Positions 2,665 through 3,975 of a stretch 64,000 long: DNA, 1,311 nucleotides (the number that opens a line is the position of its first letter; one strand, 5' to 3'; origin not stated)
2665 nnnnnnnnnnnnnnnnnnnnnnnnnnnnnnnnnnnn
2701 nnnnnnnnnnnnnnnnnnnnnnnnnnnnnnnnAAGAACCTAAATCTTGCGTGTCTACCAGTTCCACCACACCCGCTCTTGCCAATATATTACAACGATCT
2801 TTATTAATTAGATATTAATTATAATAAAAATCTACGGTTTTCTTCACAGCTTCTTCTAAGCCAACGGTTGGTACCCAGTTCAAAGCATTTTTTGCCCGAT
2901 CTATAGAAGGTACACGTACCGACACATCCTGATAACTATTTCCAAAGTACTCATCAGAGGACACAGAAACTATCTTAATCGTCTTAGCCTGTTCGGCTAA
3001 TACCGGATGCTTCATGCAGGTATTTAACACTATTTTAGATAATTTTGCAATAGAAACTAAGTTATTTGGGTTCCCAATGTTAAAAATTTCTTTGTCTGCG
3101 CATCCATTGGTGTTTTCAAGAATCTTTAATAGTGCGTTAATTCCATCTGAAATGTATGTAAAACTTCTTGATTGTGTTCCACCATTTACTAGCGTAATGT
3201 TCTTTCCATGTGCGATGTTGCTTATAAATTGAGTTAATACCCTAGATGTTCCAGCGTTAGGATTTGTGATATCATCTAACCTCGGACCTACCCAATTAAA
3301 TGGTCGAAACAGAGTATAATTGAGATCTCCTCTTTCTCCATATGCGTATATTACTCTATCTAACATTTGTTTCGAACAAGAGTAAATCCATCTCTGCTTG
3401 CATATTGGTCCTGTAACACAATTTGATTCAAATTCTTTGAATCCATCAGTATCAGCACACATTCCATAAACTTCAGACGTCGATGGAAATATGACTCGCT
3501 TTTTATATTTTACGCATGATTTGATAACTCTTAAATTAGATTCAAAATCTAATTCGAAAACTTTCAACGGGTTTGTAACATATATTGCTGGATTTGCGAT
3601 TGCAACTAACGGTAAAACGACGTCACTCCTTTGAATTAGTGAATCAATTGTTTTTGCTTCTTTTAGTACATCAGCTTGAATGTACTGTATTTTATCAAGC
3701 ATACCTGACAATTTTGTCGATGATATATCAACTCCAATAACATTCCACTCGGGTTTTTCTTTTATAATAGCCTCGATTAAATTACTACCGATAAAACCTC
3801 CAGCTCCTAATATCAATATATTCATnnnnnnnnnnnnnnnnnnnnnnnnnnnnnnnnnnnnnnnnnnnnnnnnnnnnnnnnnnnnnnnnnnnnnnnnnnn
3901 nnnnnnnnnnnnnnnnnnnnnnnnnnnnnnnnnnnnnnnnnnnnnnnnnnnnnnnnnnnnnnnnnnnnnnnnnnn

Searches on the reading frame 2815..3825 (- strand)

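Call 83: search_protein_families(library=pfam, proteins=[window:2815-3825:-], max_evalue=0.0001)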
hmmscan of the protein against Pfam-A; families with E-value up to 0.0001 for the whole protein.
window:2815-3825:- (336 aa): 4 families
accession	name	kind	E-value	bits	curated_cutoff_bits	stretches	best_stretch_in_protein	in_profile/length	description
PF01370.27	Epimerase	-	1.7e-50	172.2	20.9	1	3-251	1-240/240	NAD dependent epimerase/dehydratase family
PF16363.11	GDP_Man_Dehyd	-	6.4e-30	105.2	27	1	4-330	1-332/332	GDP-mannose 4,6 dehydratase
PF01073.25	3Beta_HSD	-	1.3e-10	41.2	22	1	4-160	1-158/280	3-beta hydroxysteroid dehydrogenase/isomerase family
PF02719.21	Polysacc_synt_2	-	2.3e-05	24.1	20.2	0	3-107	1-118/293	Polysaccharide biosynthesis protein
